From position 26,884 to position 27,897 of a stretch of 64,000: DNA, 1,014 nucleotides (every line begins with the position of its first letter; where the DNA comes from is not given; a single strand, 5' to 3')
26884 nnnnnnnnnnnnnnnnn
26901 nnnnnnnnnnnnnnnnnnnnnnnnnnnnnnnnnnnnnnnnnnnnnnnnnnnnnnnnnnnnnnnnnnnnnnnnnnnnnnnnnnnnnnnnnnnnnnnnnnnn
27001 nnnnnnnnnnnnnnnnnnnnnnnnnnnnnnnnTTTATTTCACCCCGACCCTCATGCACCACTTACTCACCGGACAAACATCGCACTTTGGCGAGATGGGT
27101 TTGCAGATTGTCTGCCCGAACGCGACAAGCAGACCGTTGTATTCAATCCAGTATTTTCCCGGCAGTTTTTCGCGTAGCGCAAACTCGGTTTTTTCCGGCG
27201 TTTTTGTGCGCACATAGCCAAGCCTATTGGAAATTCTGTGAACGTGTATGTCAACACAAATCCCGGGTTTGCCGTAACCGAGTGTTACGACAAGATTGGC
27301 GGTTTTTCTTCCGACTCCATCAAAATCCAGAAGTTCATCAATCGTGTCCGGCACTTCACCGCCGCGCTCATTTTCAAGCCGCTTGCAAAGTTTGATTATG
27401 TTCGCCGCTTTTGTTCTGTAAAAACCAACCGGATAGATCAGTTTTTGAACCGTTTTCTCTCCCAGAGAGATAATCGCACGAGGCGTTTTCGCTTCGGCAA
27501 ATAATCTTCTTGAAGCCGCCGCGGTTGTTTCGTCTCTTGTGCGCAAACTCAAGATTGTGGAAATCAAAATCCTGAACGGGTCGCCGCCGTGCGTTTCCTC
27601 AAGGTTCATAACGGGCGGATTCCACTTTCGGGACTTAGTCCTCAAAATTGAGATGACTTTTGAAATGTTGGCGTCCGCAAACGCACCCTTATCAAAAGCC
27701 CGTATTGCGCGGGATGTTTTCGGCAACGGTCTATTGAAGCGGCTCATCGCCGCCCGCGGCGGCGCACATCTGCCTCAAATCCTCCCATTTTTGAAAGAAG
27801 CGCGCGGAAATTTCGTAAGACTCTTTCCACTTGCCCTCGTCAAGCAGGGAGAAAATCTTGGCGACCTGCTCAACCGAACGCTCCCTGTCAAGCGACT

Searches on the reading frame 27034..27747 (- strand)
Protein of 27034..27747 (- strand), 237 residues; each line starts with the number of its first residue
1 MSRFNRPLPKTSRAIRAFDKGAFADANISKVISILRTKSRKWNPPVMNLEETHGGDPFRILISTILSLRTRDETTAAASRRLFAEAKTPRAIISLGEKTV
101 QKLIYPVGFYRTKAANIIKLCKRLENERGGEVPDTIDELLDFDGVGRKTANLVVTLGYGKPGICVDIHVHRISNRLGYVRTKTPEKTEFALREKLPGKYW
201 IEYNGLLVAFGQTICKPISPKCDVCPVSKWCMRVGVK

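Call 3: search_protein_families(library=pfam, proteins=[window:27034-27747:-], max_evalue=0.1)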
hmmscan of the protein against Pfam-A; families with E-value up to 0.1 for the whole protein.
window:27034-27747:- (237 aa): 4 families
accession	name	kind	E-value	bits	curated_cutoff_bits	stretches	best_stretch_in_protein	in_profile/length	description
PF00730.31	HhH-GPD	-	1.2e-26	93.5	26.2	1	62-196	1-107/108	HhH-GPD superfamily base excision DNA repair protein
PF00633.29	HHH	-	1.7e-05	24.9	24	1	129-153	3-27/30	Helix-hairpin-helix motif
PF10576.14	EndIII_4Fe-2S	-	0.00025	21.7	20.5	1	215-231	1-17/17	Iron-sulfur binding domain of endonuclease III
PF14520.12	HHH_5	-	0.088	13.7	27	0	137-159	2-24/57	Helix-hairpin-helix domain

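Call 22: find_related_loci(query=window:27034-27747:-, collection=genome_contigs, flank=6000)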
Query window:27034-27747:- (237 aa) in genome_contigs; peptide patterns used: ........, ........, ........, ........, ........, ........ (x = any residue, [..] = any of these).
304 stretches matched a pattern; 106 encode a relative of the query (tblastn E <= 1e-3); the best 80 are kept; 80 distinct loci.
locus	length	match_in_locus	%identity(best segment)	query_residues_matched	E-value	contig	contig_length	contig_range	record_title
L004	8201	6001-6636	64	25-236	1e-90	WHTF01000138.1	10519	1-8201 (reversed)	MAG: Deltaproteobacteria bacterium isolate Dino_bin29 NODE_138_length_10519_cov_109.750478, whole genome shotgun sequenc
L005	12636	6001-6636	64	25-236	7e-90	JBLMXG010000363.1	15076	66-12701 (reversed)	MAG: Chloroflexota bacterium isolate MAG262 PRJNA957066_bin42_renamed_362, whole genome shotgun sequence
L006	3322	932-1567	64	25-236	1e-90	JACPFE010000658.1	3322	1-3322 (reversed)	MAG: Deltaproteobacteria bacterium isolate NC_groundwater_353_Ag_B-0.1um_57_11 GD18-4_B1_scaffold_1733523, whole genome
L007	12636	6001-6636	63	25-236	3e-89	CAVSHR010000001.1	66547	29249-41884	MAG: uncultured delta proteobacterium isolate MFD05684.bin.2.48 genome assembly, contig: contig_109708, whole genome sho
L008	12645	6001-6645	63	22-236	2e-89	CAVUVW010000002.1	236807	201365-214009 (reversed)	MAG: uncultured delta proteobacterium isolate MFD05567.bin.2.269 genome assembly, contig: contig_10573, whole genome sho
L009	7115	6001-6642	62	22-236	2e-87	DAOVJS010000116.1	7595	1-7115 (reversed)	MAG TPA_asm: Spirochaetota bacterium isolate CSMAG_1399 CSMAG_1399_k141_1787795_length_7595_cov_17.0000, whole genome sh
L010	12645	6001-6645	62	22-236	3e-86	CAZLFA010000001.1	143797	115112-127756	MAG TPA_asm: uncultured Syntrophaceae bacterium isolate SRP278314_co1_340 genome assembly, contig: NODE_103_length_14379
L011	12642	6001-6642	61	23-236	3e-85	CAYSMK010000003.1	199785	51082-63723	MAG TPA_asm: uncultured Geobacter sp. isolate binchicken_co269_58 genome assembly, contig: NODE_58_length_199785_cov_224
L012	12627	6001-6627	60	28-236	8e-85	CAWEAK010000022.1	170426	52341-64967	MAG: uncultured Spirochaetota bacterium isolate MFD01476.bin.2.50 genome assembly, contig: contig_41712, whole genome sh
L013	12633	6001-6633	61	25-236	3e-83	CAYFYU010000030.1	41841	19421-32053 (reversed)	MAG TPA_asm: uncultured Spirochaetota bacterium isolate ERP108616_co2_14 genome assembly, contig: NODE_1038_length_41841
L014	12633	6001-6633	60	25-236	8e-83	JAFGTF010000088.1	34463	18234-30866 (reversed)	MAG: Spirochaetes bacterium isolate Zod_Metabat.958 k87_9235822, whole genome shotgun sequence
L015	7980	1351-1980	59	27-236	8e-83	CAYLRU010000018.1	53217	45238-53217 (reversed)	MAG TPA_asm: uncultured Desulfobacteraceae bacterium isolate SRP338002_co1_209 genome assembly, contig: NODE_566_length_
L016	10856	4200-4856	58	17-236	1e-82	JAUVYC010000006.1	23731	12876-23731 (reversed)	MAG: Spirochaetota bacterium isolate CSMAG_1232 CSMAG_1232_k141_334498_length_23731_cov_7.9133, whole genome shotgun seq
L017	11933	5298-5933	58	26-237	3e-82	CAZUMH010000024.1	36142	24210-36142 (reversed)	MAG TPA_asm: uncultured bacterium isolate binchicken_co129_740 genome assembly, contig: NODE_2941_length_36142_cov_6.517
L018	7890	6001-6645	59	23-237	5e-82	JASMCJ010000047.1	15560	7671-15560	MAG: Candidatus Woesearchaeota archaeon isolate ETNP3_MAG_14 c_000001129192, whole genome shotgun sequence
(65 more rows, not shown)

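Call 69: find_related_loci(query=window:27034-27747:-, collection=metagenome_contigs, flank=5000)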
Query window:27034-27747:- (237 aa) in metagenome_contigs; peptide patterns used: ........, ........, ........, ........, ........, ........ (x = any residue, [..] = any of these).
352 stretches matched a pattern; 121 encode a relative of the query (tblastn E <= 1e-3); the best 80 are kept; 80 distinct loci.
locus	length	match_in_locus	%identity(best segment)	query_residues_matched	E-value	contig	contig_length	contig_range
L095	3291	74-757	61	2-237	3e-94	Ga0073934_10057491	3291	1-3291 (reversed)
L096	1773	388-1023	64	25-236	2e-97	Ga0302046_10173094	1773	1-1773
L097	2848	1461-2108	64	21-236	9e-94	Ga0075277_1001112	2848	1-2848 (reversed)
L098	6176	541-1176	64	25-236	2e-91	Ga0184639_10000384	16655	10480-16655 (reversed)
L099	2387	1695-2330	64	25-236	2e-94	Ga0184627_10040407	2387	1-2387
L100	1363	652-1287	65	25-236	2e-97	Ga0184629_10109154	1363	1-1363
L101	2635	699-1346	63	21-236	2e-92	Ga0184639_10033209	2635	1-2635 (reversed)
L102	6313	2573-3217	62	22-236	6e-90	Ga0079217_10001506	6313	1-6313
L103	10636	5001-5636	63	25-236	2e-89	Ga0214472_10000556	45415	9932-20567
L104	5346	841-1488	63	21-236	2e-89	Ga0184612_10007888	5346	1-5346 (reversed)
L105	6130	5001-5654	62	19-236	3e-89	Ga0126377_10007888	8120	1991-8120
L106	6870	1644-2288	63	22-236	2e-89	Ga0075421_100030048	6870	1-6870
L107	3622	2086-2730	63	22-236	5e-90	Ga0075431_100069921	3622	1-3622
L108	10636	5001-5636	64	25-236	7e-89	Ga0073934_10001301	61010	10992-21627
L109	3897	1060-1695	64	25-236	9e-89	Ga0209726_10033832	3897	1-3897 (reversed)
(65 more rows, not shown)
